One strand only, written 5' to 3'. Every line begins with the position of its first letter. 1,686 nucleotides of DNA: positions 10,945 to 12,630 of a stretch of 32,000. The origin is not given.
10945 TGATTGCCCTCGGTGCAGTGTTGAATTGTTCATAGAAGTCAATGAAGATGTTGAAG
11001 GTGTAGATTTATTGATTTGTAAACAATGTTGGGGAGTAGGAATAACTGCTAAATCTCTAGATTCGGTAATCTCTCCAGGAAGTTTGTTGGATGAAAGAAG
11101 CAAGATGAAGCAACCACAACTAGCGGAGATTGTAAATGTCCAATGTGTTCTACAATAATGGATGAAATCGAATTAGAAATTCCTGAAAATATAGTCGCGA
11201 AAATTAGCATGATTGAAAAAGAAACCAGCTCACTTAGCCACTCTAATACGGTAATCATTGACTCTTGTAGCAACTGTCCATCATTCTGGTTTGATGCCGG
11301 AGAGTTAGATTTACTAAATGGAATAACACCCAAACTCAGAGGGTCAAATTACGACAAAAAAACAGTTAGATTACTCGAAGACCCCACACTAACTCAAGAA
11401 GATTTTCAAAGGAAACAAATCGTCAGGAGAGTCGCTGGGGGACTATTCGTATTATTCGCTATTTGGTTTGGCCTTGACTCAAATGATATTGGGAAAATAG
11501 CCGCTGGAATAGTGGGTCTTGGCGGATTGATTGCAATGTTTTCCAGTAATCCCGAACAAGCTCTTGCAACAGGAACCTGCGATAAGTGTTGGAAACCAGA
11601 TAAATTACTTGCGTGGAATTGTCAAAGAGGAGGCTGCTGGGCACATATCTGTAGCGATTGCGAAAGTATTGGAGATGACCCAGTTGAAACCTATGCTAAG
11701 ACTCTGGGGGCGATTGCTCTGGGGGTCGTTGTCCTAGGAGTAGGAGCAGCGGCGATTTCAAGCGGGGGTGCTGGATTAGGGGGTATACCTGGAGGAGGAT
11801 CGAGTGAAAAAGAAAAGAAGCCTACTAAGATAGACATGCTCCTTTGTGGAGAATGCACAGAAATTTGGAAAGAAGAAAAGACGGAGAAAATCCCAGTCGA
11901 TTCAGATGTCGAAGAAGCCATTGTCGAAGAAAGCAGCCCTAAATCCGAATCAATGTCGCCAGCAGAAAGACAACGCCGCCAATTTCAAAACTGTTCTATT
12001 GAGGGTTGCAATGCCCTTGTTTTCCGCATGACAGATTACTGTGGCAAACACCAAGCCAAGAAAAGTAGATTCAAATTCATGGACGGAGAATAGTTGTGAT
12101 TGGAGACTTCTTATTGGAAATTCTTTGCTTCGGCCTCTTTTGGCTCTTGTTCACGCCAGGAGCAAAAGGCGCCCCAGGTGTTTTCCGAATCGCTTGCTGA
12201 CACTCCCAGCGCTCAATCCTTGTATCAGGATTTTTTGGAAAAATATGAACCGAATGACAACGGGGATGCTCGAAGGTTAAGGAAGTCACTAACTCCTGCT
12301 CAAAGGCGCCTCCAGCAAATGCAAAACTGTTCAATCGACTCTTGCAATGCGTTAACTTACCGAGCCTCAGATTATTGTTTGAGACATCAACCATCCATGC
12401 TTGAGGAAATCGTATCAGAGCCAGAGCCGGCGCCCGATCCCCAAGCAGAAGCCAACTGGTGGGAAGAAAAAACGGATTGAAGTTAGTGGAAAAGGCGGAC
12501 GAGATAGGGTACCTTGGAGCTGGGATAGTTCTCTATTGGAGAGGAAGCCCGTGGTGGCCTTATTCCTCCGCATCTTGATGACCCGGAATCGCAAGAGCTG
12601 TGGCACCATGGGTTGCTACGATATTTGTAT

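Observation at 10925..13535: Tandem cluster of paralogous zinc-ribbon proteins sharing an unassigned C-terminal Cys3-His 'DYCxxHQ' module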

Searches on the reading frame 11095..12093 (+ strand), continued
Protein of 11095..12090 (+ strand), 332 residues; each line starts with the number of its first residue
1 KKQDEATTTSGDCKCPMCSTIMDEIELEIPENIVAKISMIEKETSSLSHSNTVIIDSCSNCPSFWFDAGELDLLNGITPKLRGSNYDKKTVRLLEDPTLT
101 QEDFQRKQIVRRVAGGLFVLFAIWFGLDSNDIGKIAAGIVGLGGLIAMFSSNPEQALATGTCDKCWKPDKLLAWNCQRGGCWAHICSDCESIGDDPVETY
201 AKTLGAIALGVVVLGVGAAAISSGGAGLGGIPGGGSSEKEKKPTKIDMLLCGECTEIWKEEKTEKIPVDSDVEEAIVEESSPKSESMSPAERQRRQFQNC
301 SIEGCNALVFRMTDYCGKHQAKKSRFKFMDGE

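Call 51: find_related_loci(query=A6, collection=genome_contigs, flank=4000)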
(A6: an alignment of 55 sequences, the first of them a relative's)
Query A6 (381 aa) in genome_contigs; peptide patterns used: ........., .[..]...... (x = any residue, [..] = any of these).
31 stretches matched a pattern; 17 encode a relative of the query (tblastn E <= 1e-3); 17 distinct loci.
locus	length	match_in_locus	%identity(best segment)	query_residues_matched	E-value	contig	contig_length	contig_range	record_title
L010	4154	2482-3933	80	1-375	2e-157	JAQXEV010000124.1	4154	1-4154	MAG: Candidatus Thalassarchaeaceae archaeon isolate cluster2-bin.113 k141_936379, whole genome shotgun sequence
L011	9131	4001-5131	57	1-375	5e-128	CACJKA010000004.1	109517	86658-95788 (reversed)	uncultured Candidatus Poseidoniales archaeon isolate AG-447-I14 genome assembly, contig: AG-447-I14_NODE_4, whole genome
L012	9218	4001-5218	49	1-375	2e-125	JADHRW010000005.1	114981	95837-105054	MAG: Candidatus Thalassarchaeum sp. isolate BS30m-G33 BS307-30m-C96, whole genome shotgun sequence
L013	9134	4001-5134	52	1-375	2e-124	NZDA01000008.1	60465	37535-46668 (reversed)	MAG: Methanobacteriota archaeon isolate ARS1134 1187, whole genome shotgun sequence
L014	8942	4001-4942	60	1-312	2e-114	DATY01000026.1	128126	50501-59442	MAG TPA_asm: Euryarchaeota archaeon UBA605 UBA605_contig_1163, whole genome shotgun sequence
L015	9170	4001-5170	53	1-375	2e-108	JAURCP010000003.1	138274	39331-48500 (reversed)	MAG: Thermoplasmatota archaeon isolate SFB_27D_50_5 NODE_3_length_138274_cov_10.228386, whole genome shotgun sequence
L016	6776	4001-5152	53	1-375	3e-108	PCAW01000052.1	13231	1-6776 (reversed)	MAG: Methanobacteriota archaeon isolate NP128 855, whole genome shotgun sequence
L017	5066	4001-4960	57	1-312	3e-106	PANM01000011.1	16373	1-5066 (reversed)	MAG: Methanobacteriota archaeon isolate SAT2681 88137, whole genome shotgun sequence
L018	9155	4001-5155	48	1-375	3e-113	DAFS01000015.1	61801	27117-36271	MAG TPA_asm: Euryarchaeota archaeon UBA89 UBA89_contig_9245, whole genome shotgun sequence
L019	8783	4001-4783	60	1-261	4e-102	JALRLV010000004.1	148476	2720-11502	MAG: Candidatus Thalassarchaeaceae archaeon isolate WKH.41 NODE_4_length_148476_cov_14.111025, whole genome shotgun sequ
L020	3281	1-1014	52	35-375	8e-103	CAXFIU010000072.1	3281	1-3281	MAG TPA_asm: uncultured Candidatus Poseidoniales archaeon isolate ERR599081_maxbin2_15 genome assembly, contig: ERZ84128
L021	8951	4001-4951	55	1-321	1e-98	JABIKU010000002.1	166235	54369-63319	MAG: Methanobacteriota archaeon isolate SI054_bin56 k141_47492, whole genome shotgun sequence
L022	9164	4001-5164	48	1-375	1e-96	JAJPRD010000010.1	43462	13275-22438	MAG: Candidatus Thalassarchaeaceae archaeon isolate MAG_45 20082D-01-04-S10-L004-001_263, whole genome shotgun sequence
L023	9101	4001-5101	45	1-375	2e-87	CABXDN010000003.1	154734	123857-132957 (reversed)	uncultured Candidatus Poseidoniales archaeon isolate AG-313-L18 genome assembly, contig: AG-313-L18_NODE_3, whole genome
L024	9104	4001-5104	48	1-375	6e-101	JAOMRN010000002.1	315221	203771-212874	Methanobacteriota archaeon isolate AH-273-K03 AH-273-K03_NODE_2, whole genome shotgun sequence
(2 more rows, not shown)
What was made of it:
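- Distribution: gene A occurs in 17 GTDB species genomes, all Poseidoniales/Thalassarchaeaceae or unclassified 'Euryarchaeota/Thermoplasmatota' marine MAGs and SAGs (call 51).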

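Call 67: predict_structure(alignment_id=A6)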
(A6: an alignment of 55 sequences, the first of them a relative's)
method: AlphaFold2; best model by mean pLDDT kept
length: 381 residues; sequences in the alignment: 55
mean_pLDDT: 48.9   pTM: 0.42
mean pLDDT of the five models: 48.9, 48.1, 47.6, 46.5, 45.2
residues with pLDDT >= 90: 0; 70-90: 87; 50-70: 91; < 50: 203
segments of 3 or more residues with pLDDT < 50: 59-61, 95-105, 132-156, 207-253, 271-381
pLDDT, mean of each block of 10 residues (from residue 1): 71 73 68 69 61 50 57 78 61 47 51 75 63 41 33 44 74 87 86 78 59 29 29 29 29 51 57 33 22 25 31 39 32 26 33 26 23 23 22
secondary structure, 60 per line:
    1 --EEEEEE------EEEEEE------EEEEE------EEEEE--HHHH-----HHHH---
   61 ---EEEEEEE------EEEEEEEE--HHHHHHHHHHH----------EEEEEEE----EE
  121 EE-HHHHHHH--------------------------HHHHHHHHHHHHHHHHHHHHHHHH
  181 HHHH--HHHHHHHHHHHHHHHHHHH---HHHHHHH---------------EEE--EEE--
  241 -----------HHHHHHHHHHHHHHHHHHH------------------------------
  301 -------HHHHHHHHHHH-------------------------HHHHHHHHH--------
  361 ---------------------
elements in order: E3-8 E15-20 E27-31 E38-42 H45-48 H54-57 E64-70 E77-84 H87-97 E108-114 E119-122 H124-130 H157-184 H187-205 H209-215 E231-233 E236-238 H252-270 H308-318 H344-352
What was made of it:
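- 11101..12093 (+): Gene A, 3' part (ORF2 plus 14 codons upstream of its ATG). Features:
- ribbon 2 knuckles at 11131-11148 and 11266-11316;
- hydrophobic hairpin at 11419-11544;
- invariant Cys/His cluster at 11578-11661;
- third hydrophobic segment at 11698-11769;
- CxxC at 11845-11856. AlphaFold2 helices at 157-184, 187-205 and 252-270 of P0001 (call 67).
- The full-length AlphaFold2 model is poor (pLDDT 48.9), and the tail and the Cys cluster are unmodelled in it (call 67).
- Tried and rejected: The Cys cluster, the third hydrophobic segment's surroundings and the tail are unmodelled, so it settles neither the topology nor the split-ribbon idea (call 67).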

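Call 69: find_encoding_contigs(protein=window:11143-12090:+, flank=3000, max_places=3)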
Protein window:11143-12090:+ (316 aa): no gene with exactly this product is on record in the collection.
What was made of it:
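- No exact copy of the 316-aa ORF2 product is on record (call 69).
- Tried and rejected: The exact ORF2 product is not on record, so the source record and its sequencing technology could not be identified (call 69).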

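Call 88: find_related_loci(query=A6, collection=viral_contigs, flank=5000)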
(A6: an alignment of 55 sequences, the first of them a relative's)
Query A6 (381 aa) in viral_contigs; peptide patterns used: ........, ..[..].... (x = any residue, [..] = any of these).
16 stretches matched a pattern, but none encodes a relative of the query by tblastn (E <= 1e-3).
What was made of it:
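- Closest known: N-terminal CCCH module of phage HNH endonucleases. Different: No relative of gene A was found in IMG/VR (call 88).
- Tried and rejected: IMG/VR viral contigs hold no relative of gene A (call 88).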

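Call 90: search_protein_families(library=padloc, proteins=[P0001], max_evalue=0.1)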
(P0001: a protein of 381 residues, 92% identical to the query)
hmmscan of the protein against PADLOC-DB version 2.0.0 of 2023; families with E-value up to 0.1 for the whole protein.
P0001 (381 aa): 0 families

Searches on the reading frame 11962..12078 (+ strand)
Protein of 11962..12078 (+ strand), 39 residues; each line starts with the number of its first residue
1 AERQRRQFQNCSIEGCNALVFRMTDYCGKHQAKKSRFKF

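Call 57: search_protein_families(library=pfam, alignment_id=A8, max_evalue=1)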
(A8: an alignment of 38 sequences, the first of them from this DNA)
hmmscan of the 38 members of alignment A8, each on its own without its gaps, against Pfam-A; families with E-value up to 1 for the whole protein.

A. member 1, seq(39 aa): 0 families

B. families by the number of members that match (of 38 scanned): 9 families
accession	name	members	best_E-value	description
PF19067.5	DUF5763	8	2.2e-07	Family of unknown function (DUF5763)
PF09329.16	zf-primase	5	0.00029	Primase zinc finger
PF13891.11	zf-C3Hc3H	5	0.0033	Potential DNA-binding domain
PF24906.1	Zf_WRKY19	3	0.025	WRKY19 zinc finger domain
PF13514.12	AAA_27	1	0.0036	AAA domain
PF11722.13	zf-TRM13_CCCH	1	0.025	CCCH zinc finger in TRM13 protein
PF18209.6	ESF1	1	0.041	Embryo surrounding factor 1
PF04236.20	Transp_Tc5_C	1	0.082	Tc5 transposase C-terminal domain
PF14240.11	YHYH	1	0.12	YHYH protein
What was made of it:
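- On PF13891 zf-C3Hc3H: 5 of 38 modules match at E 0.003 or weaker (call 57).
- Of 38 modules, 8 hit DUF5763, 5 zf-primase and 5 zf-C3Hc3H (call 57).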

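Call 58: search_protein_families(library=phrogs, alignment_id=A8, max_evalue=1)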
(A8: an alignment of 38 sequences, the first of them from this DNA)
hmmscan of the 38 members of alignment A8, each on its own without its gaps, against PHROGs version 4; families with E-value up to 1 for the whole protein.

A. member 1, seq(39 aa): 3 families
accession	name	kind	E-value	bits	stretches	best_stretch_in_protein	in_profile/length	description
phrog_30100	-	unknown function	0.0021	19.5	1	10-34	5-29/53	-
phrog_144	-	DNA, RNA and nucleotide metabolism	0.0042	17.8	1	5-36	19-50/175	HNH endonuclease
phrog_21623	-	unknown function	0.12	13.6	1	1-19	2-20/61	-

B. families by the number of members that match (of 38 scanned): 15 families
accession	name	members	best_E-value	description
phrog_144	-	9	0.0042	HNH endonuclease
phrog_30100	-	7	0.0004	-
phrog_10899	-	5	0.0086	terminase small subunit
phrog_3678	-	2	0.0012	-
phrog_32665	-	2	0.0031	-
phrog_3064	-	2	0.009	terminase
phrog_5351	-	2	0.017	HNH endonuclease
phrog_18063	-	2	0.071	-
phrog_21336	-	1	0.031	-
phrog_1871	-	1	0.076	-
phrog_21623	-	1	0.12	-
phrog_33475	-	1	0.14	-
phrog_15521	-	1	0.14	-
phrog_24860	-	1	0.18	-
phrog_27662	-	1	0.25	-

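Call 71: search_solved_structures(query=A8, max_evalue=10, show_alignments=4)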
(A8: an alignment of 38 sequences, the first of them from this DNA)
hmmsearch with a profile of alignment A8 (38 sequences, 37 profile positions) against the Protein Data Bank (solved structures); distinct sequences matched with E-value up to 10: 0.

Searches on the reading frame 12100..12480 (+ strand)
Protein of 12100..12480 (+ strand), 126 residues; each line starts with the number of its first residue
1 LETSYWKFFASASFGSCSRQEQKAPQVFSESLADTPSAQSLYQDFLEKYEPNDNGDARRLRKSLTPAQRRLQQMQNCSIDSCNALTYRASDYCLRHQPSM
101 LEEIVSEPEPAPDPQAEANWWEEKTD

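Call 3: search_protein_families(library=pfam, proteins=[window:12100-12480:+], max_evalue=10)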
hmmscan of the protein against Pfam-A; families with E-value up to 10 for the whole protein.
window:12100-12480:+ (126 aa): 2 families
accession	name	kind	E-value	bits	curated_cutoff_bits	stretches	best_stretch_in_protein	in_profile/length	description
PF06745.19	ATPase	-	0.078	12.8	26.6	1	48-101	95-147/231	KaiC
PF11556.13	EBA-175_VI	-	0.097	13.4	27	1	71-96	32-57/81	Erythrocyte binding antigen 175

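Call 4: search_protein_families(library=ncbifam, proteins=[window:12100-12480:+], max_evalue=10)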
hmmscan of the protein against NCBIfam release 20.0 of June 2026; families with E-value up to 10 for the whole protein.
window:12100-12480:+ (126 aa): 0 families

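Call 48: search_protein_families(library=phrogs, proteins=[window:12100-12480:+], max_evalue=1)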
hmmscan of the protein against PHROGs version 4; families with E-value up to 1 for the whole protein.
window:12100-12480:+ (126 aa): 2 families
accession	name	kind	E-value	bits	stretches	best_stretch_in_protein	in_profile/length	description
phrog_5351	-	DNA, RNA and nucleotide metabolism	0.06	14.5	1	65-103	37-74/171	HNH endonuclease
phrog_30100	-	unknown function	0.076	14.5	1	77-107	6-36/53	-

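Call 90: search_protein_families(library=padloc, proteins=[window:12100-12480:+], max_evalue=0.1)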
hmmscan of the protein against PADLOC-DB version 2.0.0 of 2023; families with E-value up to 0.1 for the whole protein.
window:12100-12480:+ (126 aa): 0 families
